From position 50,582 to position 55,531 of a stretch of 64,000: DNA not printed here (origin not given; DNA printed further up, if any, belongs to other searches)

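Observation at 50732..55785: START-like (SRPBCC) protein translationally coupled to a 1,549-aa periplasmic mega-sensor whose only output is a PP2C/SpoIIE phosphatase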

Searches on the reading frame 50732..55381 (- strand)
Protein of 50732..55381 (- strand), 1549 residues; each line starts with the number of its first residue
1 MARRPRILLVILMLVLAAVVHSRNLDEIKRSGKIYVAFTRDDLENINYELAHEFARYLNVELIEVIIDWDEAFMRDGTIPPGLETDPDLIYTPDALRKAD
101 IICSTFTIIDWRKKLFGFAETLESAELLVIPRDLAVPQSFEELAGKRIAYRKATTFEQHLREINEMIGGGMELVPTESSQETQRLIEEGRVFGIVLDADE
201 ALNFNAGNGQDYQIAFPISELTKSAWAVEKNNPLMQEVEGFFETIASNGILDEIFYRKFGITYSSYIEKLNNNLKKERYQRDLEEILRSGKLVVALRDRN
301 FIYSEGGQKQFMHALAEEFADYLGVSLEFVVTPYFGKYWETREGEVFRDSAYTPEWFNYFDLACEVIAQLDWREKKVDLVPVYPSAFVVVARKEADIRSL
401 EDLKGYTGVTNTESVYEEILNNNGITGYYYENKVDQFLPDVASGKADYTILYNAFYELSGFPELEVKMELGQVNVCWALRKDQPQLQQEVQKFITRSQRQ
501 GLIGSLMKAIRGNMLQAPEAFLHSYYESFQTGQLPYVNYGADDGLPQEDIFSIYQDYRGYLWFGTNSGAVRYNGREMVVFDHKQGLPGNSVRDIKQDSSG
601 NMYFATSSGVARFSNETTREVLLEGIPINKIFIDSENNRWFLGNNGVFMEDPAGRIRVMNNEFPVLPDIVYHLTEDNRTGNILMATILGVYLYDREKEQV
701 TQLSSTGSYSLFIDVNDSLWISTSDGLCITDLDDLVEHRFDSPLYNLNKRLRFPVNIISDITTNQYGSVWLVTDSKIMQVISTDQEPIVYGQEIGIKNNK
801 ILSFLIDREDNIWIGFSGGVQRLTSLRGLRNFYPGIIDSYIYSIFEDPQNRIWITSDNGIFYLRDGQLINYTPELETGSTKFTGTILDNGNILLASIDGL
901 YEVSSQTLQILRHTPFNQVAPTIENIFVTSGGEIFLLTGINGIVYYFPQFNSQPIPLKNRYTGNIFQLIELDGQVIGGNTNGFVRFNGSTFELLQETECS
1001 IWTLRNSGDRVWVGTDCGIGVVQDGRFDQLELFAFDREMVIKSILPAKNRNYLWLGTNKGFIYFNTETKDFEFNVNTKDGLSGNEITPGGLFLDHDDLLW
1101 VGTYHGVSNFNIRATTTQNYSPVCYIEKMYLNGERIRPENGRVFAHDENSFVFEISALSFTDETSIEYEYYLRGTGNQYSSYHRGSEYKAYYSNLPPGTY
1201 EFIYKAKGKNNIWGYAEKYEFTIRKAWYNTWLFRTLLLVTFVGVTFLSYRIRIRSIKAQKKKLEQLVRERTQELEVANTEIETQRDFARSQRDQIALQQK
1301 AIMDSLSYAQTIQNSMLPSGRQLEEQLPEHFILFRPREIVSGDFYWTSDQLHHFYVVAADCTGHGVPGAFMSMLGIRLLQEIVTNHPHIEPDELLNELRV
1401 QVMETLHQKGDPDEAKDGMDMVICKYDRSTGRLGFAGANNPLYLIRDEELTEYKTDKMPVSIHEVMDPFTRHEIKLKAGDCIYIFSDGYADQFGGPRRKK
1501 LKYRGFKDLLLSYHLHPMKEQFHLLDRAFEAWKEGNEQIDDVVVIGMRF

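Call 5: search_protein_families(library=pfam, proteins=[window:50732-55381:-], max_evalue=0.01)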
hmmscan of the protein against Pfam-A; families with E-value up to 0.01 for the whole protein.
window:50732-55381:- (1549 aa): 5 families
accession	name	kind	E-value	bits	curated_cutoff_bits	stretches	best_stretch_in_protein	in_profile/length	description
PF07494.17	Reg_prop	-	1.7e-26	89.3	20.4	3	544-566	1-23/24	Two component regulator propeller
PF07228.17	SpoIIE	-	2e-21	77.3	25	1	1353-1548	4-190/192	Stage II sporulation protein E (SpoIIE)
PF00497.25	SBP_bac_3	-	1.8e-12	47.6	26.4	2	314-506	27-125/132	Bacterial extracellular solute-binding proteins, family 3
PF07495.19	Y_Y_Y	-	1e-05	25.8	26.6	1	1160-1224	2-63/65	Y_Y_Y domain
PF09084.16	NMT1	-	5.5e-05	23.6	20.5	0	387-455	75-153/216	NMT1/THI5 like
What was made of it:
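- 53852..54571 (-): Second SBP_bac_3/MltF-like domain, about residues 271-510. Pfam SBP_bac_3 at 314-506 (call 5).
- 52022..53851 (-): Beta-propeller region with Reg_prop repeats, about residues 511-1120 (boundaries approximate). Reg_prop 89.3 bits (call 5).
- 51710..51904 (-): Y_Y_Y Ig-like domain, residues 1160-1224. Pfam Y_Y_Y 25.8 bits, just under the 26.6 cut-off (call 5).
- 50738..51325 (-): SpoIIE/PP2C phosphatase domain of SiaA type, residues 1353-1548. Pfam SpoIIE 77.3 bits (call 5).
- On SiaA-type PP2C phosphatase: SpoIIE scores 77.3 bits (call 5).
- On Bacteroidota hybrid two-component system: The only cytoplasmic domain is SpoIIE (call 5).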

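Call 6: search_protein_families(library=ncbifam, proteins=[window:50732-55381:-], max_evalue=0.01)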
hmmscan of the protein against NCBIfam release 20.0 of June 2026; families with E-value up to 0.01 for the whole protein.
window:50732-55381:- (1549 aa): 7 families
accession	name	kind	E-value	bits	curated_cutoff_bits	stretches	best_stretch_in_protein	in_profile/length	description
NF038263.1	prot_phos_SiaA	equivalog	1.1e-51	176.2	700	1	1254-1549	377-657/658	biofilm regulation protein phosphatase SiaA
NF008112.0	PRK10859.1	equivalog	5.1e-25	87.8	354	2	271-508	24-262/483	membrane-bound lytic murein transglycosylase MltF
NF052228.1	T9SS_PorZ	equivalog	3.4e-19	68.8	260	2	615-697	577-663/757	type IX secretion system anionic LPS delivery protein PorZ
TIGR01096.1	3A0103s03R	subfamily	3.3e-08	33.3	256.35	1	96-220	81-205/250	lysine/arginine/ornithine ABC transporter substrate-binding protein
NF041765.1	ArtJ_Ecoli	equivalog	5.3e-05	22.9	510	1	96-198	78-175/243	arginine ABC transporter substrate-binding protein ArtJ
NF008426.0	PRK11260.1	equivalog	9.1e-05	21.8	312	0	97-261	99-262/266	cystine ABC transporter substrate-binding protein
TIGR01728.1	SsuA_fam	subfamily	0.0041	16.4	163.5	0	375-405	73-103/290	aliphatic sulfonate ABC transporter substrate-binding protein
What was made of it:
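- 54572..55309 (-): First periplasmic solute-binding (SBP_bac_3-like) domain, about residues 25-270. TIGR01096, ArtJ and cystine-SBP matches at residues 96-261 (call 6).
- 53852..54571 (-): NCBIfam MltF at 271-508 (call 6).
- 50738..51325 (-): NCBIfam SiaA 176 bits over residues 1254-1549 (call 6).
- On SiaA-type PP2C phosphatase: NCBIfam SiaA model positions 377-657, 176 bits (call 6). The N-terminal 1,250 residues are unrelated and no HAMP domain was detected (calls 5, 6).
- Closest known: SiaABCD partner-switch system of Pseudomonas aeruginosa. Same: It scores 176 bits against the NCBIfam SiaA model (call 6).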

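Call 10: find_homologous_proteins(query=window:50732-55381:-, max_evalue=1e-10)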
Query window:50732-55381:- (1549 aa): 365 proteins with E <= 1e-10 among 8000 candidates; the best 120 are listed.
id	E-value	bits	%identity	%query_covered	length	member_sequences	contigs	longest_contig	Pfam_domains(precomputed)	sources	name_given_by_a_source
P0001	0.0e+0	3082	85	99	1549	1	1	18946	PF00497.26,PF07494.18,PF07228.18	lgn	-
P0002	0.0e+0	3025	84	99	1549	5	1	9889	PF00497.26,PF07494.18,PF07228.18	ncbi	-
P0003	0.0e+0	2994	82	100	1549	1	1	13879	PF07495.20,PF00497.26,PF07494.18,PF09084.17,PF07228.18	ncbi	ncbi:MAG: two-component regulator propeller domain-containing protein [Bacteroidales bacterium]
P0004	0.0e+0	2923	80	100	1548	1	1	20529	PF07495.20,PF00497.26,PF07494.18,PF07228.18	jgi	jgi:ligand-binding sensor domain-containing protein/serine phosphatase RsbU (regulator of sigma subu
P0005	0.0e+0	2829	77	99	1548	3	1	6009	PF07495.20,PF00497.26,PF07494.18,PF07228.18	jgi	jgi:ligand-binding sensor domain-containing protein/serine phosphatase RsbU (regulator of sigma subu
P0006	0.0e+0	2806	77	100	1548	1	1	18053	PF07495.20,PF00497.26,PF07494.18,PF07228.18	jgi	jgi:ligand-binding sensor domain-containing protein/serine phosphatase RsbU (regulator of sigma subu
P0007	0.0e+0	2748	75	100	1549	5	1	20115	PF00497.26,PF07494.18,PF07228.18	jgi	-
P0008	0.0e+0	2658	73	99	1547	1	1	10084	PF07495.20,PF00497.26,PF07494.18,PF07228.18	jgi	-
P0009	0.0e+0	2651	73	99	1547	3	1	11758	PF07495.20,PF00497.26,PF07494.18,PF07228.18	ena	-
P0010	0.0e+0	2640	72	99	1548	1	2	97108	PF07495.20,PF00497.26,PF07494.18,PF07228.18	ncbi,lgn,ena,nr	ncbi:MAG: transporter substrate-binding domain-containing protein [Bacteroidales bacterium]|nr:trans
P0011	0.0e+0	2639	72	100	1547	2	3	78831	PF00497.26,PF07494.18,PF07228.18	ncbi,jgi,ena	-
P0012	0.0e+0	2628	72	100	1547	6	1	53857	PF07495.20,PF00497.26,PF07494.18,PF07228.18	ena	-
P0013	0.0e+0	2620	71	100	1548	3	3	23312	PF00497.26,PF07494.18,PF07228.18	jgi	jgi:ligand-binding sensor domain-containing protein/serine phosphatase RsbU (regulator of sigma subu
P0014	0.0e+0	2617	71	100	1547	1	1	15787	PF00497.26,PF07494.18,PF07228.18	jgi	-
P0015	0.0e+0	2612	72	100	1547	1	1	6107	PF00497.26,PF07494.18,PF07228.18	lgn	-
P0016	0.0e+0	2612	70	100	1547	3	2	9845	PF07495.20,PF00497.26,PF07494.18,PF07228.18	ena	-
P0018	0.0e+0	2605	71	99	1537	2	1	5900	PF07495.20,PF00497.26,PF07494.18,PF07228.18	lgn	-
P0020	0.0e+0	2587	70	99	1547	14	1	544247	PF00497.26,PF07494.18,PF07228.18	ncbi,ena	-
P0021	0.0e+0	2585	70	100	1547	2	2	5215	PF07495.20,PF00497.26,PF07494.18,PF07228.18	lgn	-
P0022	0.0e+0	2585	70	99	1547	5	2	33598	PF07495.20,PF00497.26,PF07494.18,PF07228.18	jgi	-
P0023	0.0e+0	2582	71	99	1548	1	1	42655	PF00497.26,PF07494.18,PF09084.17,PF07228.18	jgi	-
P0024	0.0e+0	2579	71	99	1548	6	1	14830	PF00497.26,PF07494.18,PF07228.18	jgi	jgi:ligand-binding sensor domain-containing protein/serine phosphatase RsbU (regulator of sigma subu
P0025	0.0e+0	2578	70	100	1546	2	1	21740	PF07495.20,PF00497.26,PF07494.18,PF07228.18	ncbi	-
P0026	0.0e+0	2568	72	99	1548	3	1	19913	PF00497.26,PF07494.18,PF09084.17,PF07228.18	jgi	-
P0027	0.0e+0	2566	71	99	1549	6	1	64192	PF07495.20,PF00497.26,PF07494.18,PF07228.18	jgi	-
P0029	0.0e+0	2560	69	100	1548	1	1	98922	PF07495.20,PF00497.26,PF07494.18,PF07228.18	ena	-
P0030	0.0e+0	2557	70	99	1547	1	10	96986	PF07495.20,PF00497.26,PF07494.18,PF07228.18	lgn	-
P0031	0.0e+0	2554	70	99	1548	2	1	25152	PF07495.20,PF00497.26,PF07494.18,PF07228.18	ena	-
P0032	0.0e+0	2554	70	99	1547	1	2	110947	PF07495.20,PF00497.26,PF07494.18,PF07228.18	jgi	-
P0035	0.0e+0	2548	70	99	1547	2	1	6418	PF07495.20,PF00497.26,PF07494.18,PF07228.18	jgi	jgi:ligand-binding sensor domain-containing protein/serine phosphatase RsbU (regulator of sigma subu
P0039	0.0e+0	2540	70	99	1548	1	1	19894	PF07495.20,PF00497.26,PF07494.18,PF07228.18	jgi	-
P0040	0.0e+0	2539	70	100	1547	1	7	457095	PF07495.20,PF00497.26,PF07494.18,PF09084.17,PF07228.18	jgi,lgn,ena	-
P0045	0.0e+0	2532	69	100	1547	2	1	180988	PF07495.20,PF00497.26,PF07494.18,PF07228.18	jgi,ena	jgi:ligand-binding sensor domain-containing protein/serine phosphatase RsbU (regulator of sigma subu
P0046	0.0e+0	2531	70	99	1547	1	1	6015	PF07495.20,PF00497.26,PF07494.18,PF07228.18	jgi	jgi:ligand-binding sensor domain-containing protein/serine phosphatase RsbU (regulator of sigma subu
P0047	0.0e+0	2525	69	99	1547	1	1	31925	PF07495.20,PF00497.26,PF07494.18,PF07228.18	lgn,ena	-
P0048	0.0e+0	2521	69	100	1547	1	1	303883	PF07495.20,PF00497.26,PF07494.18,PF07228.18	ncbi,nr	ncbi:MAG: transporter substrate-binding domain-containing protein [Bacteroidales bacterium]|nr:trans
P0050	0.0e+0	2518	69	100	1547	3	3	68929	PF07495.20,PF00497.26,PF07494.18,PF09084.17,PF07228.18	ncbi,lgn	-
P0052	0.0e+0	2518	69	99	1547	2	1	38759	PF07495.20,PF00497.26,PF07494.18,PF07228.18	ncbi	-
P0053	0.0e+0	2517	69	99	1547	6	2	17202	PF07495.20,PF00497.26,PF07494.18,PF07228.18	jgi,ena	-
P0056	0.0e+0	2515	69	99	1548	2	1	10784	PF00497.26,PF07494.18,PF07228.18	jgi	jgi:ligand-binding sensor domain-containing protein/serine phosphatase RsbU (regulator of sigma subu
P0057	0.0e+0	2515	70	99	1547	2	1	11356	PF07495.20,PF00497.26,PF07494.18,PF07228.18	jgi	-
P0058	0.0e+0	2508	69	99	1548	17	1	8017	PF07495.20,PF00497.26,PF07494.18,PF07228.18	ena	-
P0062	0.0e+0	2485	69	99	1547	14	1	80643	PF07495.20,PF00497.26,PF07494.18,PF07228.18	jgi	-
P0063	0.0e+0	2482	68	100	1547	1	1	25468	PF07495.20,PF00497.26,PF07494.18,PF07228.18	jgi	jgi:ligand-binding sensor domain-containing protein/serine phosphatase RsbU (regulator of sigma subu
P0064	0.0e+0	2479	68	100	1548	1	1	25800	PF07495.20,PF00497.26,PF07494.18,PF07228.18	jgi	jgi:ligand-binding sensor domain-containing protein/serine phosphatase RsbU (regulator of sigma subu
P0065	0.0e+0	2476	68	99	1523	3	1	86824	PF07495.20,PF00497.26,PF07494.18,PF07228.18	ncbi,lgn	-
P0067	0.0e+0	2466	68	99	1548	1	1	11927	PF07495.20,PF00497.26,PF07494.18,PF07228.18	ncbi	-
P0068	0.0e+0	2461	67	99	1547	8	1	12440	PF07495.20,PF00497.26,PF07494.18,PF09084.17,PF07228.18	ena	-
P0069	0.0e+0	2453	67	100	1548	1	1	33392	PF00497.26,PF07494.18,PF07228.18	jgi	jgi:ligand-binding sensor domain-containing protein/serine phosphatase RsbU (regulator of sigma subu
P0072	0.0e+0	2290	64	99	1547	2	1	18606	PF07495.20,PF00497.26,PF07494.18,PF07228.18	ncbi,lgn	ncbi:MAG: two-component regulator propeller domain-containing protein [Bacteroidota bacterium]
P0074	0.0e+0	2275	64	99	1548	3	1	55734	PF07495.20,PF00497.26,PF07494.18,PF07228.18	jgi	-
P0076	0.0e+0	2248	63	99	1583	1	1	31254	PF07495.20,PF00497.26,PF07494.18,PF07228.18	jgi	-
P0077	0.0e+0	2244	61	100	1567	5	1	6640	PF07495.20,PF00497.26,PF07494.18,PF07228.18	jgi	jgi:ligand-binding sensor domain-containing protein/serine phosphatase RsbU (regulator of sigma subu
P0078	0.0e+0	2239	61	100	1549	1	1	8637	PF00497.26,PF07494.18,PF07228.18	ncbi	-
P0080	0.0e+0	2236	61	100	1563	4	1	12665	PF07495.20,PF00497.26,PF07494.18,PF07228.18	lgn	-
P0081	0.0e+0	2234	61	100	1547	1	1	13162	PF07495.20,PF00497.26,PF07494.18,PF07228.18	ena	-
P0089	0.0e+0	2205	61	100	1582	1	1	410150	PF07495.20,PF00497.26,PF07494.18,PF07228.18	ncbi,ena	-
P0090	0.0e+0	2193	62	99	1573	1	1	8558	PF07495.20,PF00497.26,PF07494.18,PF07228.18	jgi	-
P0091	0.0e+0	2190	61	99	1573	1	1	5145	PF07495.20,PF00497.26,PF07494.18,PF07228.18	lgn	-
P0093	0.0e+0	2189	60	100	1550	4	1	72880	PF07495.20,PF00497.26,PF07494.18,PF07228.18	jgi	jgi:ligand-binding sensor domain-containing protein/serine phosphatase RsbU (regulator of sigma subu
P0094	0.0e+0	2179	61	100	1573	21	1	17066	PF07495.20,PF00497.26,PF07494.18,PF07228.18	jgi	-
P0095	0.0e+0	2177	61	99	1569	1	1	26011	PF07495.20,PF00497.26,PF07494.18,PF07228.18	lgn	-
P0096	0.0e+0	2175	60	99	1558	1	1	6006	PF07495.20,PF00497.26,PF07494.18,PF07228.18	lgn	-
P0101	0.0e+0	2124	59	100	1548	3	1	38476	PF00497.26,PF07494.18,PF07228.18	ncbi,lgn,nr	ncbi:MAG: transporter substrate-binding domain-containing protein [Bacteroidales bacterium]|nr:trans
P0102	0.0e+0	2118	59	100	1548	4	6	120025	PF07495.20,PF00497.26,PF07494.18,PF07228.18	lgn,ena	-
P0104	0.0e+0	2109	59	99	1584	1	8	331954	PF07495.20,PF00497.26,PF07494.18,PF07228.18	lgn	-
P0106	0.0e+0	2093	58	100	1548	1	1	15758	PF07495.20,PF00497.26,PF07494.18,PF07228.18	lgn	-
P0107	0.0e+0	2085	58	100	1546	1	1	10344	PF07495.20,PF00497.26,PF07494.18,PF09084.17,PF07228.18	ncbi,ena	-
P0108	0.0e+0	2078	58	100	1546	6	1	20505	PF07495.20,PF00497.26,PF07494.18,PF07228.18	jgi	-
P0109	0.0e+0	2072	70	81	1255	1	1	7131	PF07495.20,PF07494.18,PF07228.18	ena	-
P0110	0.0e+0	2061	58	100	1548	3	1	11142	PF07495.20,PF00497.26,PF07494.18,PF07228.18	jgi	jgi:ligand-binding sensor domain-containing protein/serine phosphatase RsbU (regulator of sigma subu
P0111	0.0e+0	2054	58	99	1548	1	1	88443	PF07495.20,PF00497.26,PF07494.18,PF07228.18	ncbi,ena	-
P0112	0.0e+0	2052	58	100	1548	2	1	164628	PF07495.20,PF00497.26,PF07494.18,PF07228.18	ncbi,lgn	-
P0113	0.0e+0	2037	57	100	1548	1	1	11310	PF07495.20,PF00497.26,PF07494.18,PF07228.18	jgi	jgi:ligand-binding sensor domain-containing protein/serine phosphatase RsbU (regulator of sigma subu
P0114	0.0e+0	2037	56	100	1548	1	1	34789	PF00497.26,PF07494.18,PF07228.18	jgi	jgi:ligand-binding sensor domain-containing protein/serine phosphatase RsbU (regulator of sigma subu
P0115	0.0e+0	2030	57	99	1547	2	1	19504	PF07495.20,PF00497.26,PF07494.18,PF07228.18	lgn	-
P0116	0.0e+0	2028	57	99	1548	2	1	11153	PF00497.26,PF07494.18,PF07228.18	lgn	-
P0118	0.0e+0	2002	56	99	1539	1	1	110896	PF00497.26,PF07494.18,PF07228.18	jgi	jgi:ligand-binding sensor domain-containing protein/serine phosphatase RsbU (regulator of sigma subu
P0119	0.0e+0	2000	56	99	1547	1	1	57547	PF07495.20,PF00497.26,PF07494.18,PF07228.18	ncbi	-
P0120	0.0e+0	2000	57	99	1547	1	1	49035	PF07495.20,PF00497.26,PF07494.18,PF07228.18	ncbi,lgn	-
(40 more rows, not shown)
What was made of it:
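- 51710..51904 (-): Precomputed PF07495 hits occur in many homologues (call 10).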
